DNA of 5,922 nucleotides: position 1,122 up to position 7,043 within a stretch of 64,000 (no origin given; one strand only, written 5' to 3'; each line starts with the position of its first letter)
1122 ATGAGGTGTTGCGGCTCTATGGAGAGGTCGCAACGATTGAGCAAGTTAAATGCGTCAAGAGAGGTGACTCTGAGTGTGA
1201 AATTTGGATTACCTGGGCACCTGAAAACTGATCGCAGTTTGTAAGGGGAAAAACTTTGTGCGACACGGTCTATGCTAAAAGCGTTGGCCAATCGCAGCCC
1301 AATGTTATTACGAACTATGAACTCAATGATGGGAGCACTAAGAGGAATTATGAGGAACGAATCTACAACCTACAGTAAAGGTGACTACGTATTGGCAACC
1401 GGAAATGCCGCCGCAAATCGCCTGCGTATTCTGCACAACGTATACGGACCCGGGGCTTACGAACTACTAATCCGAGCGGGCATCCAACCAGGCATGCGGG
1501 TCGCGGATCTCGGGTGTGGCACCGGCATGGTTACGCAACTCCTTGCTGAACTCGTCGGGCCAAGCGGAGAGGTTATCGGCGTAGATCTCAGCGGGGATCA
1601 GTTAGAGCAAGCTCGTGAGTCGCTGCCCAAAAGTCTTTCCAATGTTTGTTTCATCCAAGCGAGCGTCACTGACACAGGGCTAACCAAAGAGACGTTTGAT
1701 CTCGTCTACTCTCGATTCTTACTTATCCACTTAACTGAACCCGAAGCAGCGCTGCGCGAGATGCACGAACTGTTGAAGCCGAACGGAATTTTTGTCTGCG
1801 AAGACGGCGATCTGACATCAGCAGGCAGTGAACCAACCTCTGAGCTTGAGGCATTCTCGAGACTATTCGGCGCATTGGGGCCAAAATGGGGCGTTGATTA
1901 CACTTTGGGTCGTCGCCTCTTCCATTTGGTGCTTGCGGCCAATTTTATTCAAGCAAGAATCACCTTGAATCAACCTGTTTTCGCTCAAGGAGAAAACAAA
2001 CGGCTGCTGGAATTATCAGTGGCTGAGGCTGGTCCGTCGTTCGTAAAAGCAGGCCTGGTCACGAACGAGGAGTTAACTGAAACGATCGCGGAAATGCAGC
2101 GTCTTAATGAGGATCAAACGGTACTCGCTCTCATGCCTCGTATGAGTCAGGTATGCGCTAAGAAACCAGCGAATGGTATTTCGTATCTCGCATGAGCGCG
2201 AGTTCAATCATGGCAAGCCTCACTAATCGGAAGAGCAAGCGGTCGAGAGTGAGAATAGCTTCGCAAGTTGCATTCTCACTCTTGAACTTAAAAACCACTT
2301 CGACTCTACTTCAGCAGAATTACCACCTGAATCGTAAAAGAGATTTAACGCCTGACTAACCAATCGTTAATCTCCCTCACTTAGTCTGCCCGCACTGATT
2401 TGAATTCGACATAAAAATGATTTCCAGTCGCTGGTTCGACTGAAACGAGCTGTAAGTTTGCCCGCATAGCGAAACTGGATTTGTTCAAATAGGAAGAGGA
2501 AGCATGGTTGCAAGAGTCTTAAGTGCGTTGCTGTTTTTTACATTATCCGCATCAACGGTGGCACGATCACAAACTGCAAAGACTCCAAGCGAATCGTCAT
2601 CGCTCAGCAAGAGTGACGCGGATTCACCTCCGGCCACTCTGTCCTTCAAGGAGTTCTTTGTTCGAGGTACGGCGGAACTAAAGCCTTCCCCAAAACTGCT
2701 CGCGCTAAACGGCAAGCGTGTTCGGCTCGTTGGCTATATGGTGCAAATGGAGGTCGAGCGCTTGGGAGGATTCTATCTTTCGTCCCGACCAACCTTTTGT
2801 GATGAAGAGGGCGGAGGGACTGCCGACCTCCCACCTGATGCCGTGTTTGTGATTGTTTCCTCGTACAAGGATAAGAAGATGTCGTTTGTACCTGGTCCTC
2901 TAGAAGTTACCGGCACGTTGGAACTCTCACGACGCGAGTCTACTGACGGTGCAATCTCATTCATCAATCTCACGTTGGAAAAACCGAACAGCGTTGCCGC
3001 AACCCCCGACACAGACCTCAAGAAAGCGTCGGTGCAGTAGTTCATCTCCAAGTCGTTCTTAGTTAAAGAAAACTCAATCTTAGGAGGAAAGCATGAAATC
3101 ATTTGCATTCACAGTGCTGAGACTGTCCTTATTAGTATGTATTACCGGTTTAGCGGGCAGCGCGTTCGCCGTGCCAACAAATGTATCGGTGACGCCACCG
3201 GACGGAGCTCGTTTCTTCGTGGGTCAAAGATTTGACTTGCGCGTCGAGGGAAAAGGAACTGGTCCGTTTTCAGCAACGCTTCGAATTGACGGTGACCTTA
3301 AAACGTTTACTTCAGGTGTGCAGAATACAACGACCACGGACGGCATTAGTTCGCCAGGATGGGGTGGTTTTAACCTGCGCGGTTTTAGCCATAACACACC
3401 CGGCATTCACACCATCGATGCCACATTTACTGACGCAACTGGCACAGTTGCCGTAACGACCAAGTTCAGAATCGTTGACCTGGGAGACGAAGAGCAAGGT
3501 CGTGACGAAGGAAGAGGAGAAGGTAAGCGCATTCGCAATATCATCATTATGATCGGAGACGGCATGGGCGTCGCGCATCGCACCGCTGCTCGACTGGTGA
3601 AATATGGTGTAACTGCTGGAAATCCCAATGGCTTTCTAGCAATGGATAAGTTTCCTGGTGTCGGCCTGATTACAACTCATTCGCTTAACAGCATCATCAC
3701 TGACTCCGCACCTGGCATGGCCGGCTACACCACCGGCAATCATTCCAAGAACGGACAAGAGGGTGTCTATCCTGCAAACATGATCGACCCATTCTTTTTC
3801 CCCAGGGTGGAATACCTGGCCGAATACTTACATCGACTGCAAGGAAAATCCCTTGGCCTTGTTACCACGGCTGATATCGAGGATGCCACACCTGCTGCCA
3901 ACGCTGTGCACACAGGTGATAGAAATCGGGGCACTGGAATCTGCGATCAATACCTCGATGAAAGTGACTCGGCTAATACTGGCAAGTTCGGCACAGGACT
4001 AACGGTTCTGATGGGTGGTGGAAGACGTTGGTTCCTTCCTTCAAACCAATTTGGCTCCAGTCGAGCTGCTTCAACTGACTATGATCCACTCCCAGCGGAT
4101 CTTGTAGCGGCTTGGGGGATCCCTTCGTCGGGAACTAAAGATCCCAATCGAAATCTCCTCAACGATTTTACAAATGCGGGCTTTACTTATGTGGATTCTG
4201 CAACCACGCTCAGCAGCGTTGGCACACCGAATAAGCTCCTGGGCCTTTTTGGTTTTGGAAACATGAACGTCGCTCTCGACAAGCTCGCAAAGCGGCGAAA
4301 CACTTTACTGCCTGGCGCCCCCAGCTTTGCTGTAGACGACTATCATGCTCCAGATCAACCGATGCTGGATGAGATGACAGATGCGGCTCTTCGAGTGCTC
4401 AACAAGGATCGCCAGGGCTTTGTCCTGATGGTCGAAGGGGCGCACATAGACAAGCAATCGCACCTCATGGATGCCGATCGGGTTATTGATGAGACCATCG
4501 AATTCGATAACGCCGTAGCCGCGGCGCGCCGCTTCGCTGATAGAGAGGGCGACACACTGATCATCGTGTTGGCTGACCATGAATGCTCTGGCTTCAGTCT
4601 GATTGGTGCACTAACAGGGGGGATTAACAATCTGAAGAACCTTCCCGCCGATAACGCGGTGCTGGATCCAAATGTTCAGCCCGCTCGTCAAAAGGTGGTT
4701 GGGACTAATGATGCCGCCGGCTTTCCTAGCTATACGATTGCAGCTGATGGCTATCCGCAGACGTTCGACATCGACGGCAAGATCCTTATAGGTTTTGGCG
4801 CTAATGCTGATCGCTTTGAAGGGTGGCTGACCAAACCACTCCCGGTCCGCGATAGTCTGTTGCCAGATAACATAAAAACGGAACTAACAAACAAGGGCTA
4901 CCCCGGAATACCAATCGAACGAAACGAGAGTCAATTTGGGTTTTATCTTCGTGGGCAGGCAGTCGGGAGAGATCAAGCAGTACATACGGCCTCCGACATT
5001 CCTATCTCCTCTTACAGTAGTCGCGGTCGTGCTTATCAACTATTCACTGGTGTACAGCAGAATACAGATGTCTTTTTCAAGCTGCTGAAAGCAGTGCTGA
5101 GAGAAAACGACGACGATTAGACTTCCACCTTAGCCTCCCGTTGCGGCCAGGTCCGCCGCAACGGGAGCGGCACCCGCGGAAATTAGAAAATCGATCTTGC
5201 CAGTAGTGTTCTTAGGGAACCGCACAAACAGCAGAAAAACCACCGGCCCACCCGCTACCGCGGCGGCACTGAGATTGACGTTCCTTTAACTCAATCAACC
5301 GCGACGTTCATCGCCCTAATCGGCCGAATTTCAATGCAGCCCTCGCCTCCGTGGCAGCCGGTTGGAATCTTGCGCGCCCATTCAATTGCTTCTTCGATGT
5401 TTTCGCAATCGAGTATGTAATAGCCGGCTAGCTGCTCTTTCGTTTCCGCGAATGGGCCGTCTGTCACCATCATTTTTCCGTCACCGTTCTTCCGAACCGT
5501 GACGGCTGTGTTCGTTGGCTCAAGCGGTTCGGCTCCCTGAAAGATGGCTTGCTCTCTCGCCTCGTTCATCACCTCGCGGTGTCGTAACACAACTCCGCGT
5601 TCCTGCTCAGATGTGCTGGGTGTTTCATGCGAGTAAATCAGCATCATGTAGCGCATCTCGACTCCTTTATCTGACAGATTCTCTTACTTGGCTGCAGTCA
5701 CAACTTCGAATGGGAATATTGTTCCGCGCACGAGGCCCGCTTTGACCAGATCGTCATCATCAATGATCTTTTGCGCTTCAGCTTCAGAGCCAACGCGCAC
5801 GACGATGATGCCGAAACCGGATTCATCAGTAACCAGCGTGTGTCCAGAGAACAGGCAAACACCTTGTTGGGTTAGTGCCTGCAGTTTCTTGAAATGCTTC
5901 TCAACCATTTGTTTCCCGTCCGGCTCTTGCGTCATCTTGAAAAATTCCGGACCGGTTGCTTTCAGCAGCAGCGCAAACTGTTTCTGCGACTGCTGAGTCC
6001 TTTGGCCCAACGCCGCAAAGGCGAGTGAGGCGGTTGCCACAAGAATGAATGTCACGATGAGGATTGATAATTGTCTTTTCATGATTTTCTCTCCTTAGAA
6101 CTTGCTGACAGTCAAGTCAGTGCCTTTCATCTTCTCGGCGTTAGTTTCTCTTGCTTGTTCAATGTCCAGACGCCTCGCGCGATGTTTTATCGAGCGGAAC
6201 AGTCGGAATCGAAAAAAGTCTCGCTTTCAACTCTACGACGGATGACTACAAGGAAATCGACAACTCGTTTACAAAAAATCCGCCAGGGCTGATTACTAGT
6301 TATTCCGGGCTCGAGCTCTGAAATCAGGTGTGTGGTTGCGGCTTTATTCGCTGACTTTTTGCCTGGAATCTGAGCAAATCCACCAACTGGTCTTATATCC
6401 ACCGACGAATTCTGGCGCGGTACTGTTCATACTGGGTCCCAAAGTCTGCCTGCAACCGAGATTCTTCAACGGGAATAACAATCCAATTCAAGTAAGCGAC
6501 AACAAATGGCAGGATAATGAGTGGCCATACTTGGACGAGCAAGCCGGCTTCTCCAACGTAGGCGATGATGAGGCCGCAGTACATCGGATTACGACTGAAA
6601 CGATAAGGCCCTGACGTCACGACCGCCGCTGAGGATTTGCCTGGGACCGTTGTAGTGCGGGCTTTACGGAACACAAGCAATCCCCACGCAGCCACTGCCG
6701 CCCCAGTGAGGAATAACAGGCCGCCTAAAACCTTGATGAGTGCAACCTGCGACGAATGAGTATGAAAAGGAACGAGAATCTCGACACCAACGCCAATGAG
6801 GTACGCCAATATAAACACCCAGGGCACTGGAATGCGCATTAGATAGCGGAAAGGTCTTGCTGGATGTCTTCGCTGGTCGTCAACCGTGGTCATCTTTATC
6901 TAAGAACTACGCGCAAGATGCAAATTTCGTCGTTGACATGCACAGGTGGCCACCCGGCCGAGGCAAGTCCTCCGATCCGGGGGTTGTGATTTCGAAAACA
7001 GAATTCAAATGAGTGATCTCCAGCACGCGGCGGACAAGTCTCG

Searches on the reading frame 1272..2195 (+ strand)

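Call 42: search_protein_families(library=pfam, proteins=[window:1272-2195:+], max_evalue=0.001)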
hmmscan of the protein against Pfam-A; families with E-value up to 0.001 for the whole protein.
window:1272-2195:+ (307 aa): 11 families
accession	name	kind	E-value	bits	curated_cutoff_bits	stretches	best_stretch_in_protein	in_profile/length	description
PF13847.12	Methyltransf_31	-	6.6e-26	91.2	27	1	72-182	2-115/145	Methyltransferase domain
PF13649.12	Methyltransf_25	-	2.2e-23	83.2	27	1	77-172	1-97/97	Methyltransferase domain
PF08241.18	Methyltransf_11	-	3.2e-23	82.6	21.2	1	79-176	2-95/95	Methyltransferase domain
PF08242.18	Methyltransf_12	-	1.8e-18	67.5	30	1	79-174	2-98/98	Methyltransferase domain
PF13489.12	Methyltransf_23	-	2.9e-15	56.8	27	1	68-180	15-120/164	Methyltransferase domain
PF01209.24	Ubie_methyltran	-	2.1e-14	53.9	20.1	1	70-176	44-151/233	ubiE/COQ5 methyltransferase family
PF01728.25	FtsJ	-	9.7e-10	39.1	24.1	1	65-139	12-82/181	FtsJ-like methyltransferase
PF01135.25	PCMT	-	3.6e-08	33.9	20.3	1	66-127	69-128/210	Protein-L-isoaspartate(D-aspartate) O-methyltransferase (PCMT)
PF02353.26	CMAS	-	3e-05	23.9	27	1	68-121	57-108/273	Mycolic acid cyclopropane synthetase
PF05175.20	MTS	-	0.00013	22.1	23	1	74-145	32-102/170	Methyltransferase small domain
PF08704.16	GCD14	-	0.00016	21.9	26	1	70-176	37-143/247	tRNA methyltransferase complex GCD14 subunit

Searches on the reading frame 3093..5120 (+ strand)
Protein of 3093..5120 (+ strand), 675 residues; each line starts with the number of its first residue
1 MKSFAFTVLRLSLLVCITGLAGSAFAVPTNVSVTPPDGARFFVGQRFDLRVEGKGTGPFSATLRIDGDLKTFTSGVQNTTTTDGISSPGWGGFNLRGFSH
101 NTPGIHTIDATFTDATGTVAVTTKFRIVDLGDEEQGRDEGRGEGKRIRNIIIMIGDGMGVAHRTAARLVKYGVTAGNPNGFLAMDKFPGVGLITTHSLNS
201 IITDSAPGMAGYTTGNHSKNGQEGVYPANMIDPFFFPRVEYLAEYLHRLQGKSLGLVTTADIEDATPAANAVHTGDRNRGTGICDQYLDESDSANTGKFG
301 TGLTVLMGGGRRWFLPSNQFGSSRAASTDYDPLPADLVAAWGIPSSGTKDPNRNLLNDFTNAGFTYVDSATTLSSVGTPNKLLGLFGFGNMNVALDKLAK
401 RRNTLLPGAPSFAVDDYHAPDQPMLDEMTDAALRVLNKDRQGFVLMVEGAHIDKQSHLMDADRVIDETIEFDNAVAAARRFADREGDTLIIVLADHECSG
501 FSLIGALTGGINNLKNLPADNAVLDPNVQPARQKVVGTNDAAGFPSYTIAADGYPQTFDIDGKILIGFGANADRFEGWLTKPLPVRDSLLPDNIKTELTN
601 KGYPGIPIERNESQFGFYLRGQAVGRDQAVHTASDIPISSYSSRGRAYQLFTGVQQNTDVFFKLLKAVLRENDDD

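Call 42: search_protein_families(library=pfam, proteins=[window:3093-5120:+], max_evalue=0.001)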
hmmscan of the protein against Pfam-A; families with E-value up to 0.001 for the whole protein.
window:3093-5120:+ (675 aa): 1 family
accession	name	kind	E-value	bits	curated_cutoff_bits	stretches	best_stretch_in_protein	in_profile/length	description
PF00245.25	Alk_phosphatase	-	2.6e-71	241.2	24.4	1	147-667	1-420/423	Alkaline phosphatase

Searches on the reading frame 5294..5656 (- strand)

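Call 66: search_protein_families(library=pfam, proteins=[window:5294-5656:-], max_evalue=0.001)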
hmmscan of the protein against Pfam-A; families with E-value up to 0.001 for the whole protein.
window:5294-5656:- (121 aa): 1 family
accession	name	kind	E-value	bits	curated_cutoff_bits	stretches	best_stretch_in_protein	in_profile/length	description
PF03795.20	YCII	-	3.3e-19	69.6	24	1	1-116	1-94/95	YCII-related domain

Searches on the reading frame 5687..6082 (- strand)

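Call 66: search_protein_families(library=pfam, proteins=[window:5687-6082:-], max_evalue=0.001)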
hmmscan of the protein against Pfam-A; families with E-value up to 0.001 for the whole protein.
window:5687-6082:- (132 aa): 1 family
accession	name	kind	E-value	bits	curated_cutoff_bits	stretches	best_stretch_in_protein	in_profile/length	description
PF03795.20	YCII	-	1.9e-09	38.3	24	1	54-119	15-87/95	YCII-related domain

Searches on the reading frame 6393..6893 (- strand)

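Call 42: search_protein_families(library=pfam, proteins=[window:6393-6893:-], max_evalue=0.001)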
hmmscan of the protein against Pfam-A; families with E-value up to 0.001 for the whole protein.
window:6393-6893:- (166 aa): 2 families
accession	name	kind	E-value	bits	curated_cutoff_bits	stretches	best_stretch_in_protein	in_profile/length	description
PF04191.18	PEMT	-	1.6e-14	54.6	25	1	54-153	3-104/105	Phospholipid methyltransferase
PF04140.19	ICMT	-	8.1e-09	36.2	24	1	60-148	4-94/95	Isoprenylcysteine carboxyl methyltransferase (ICMT) family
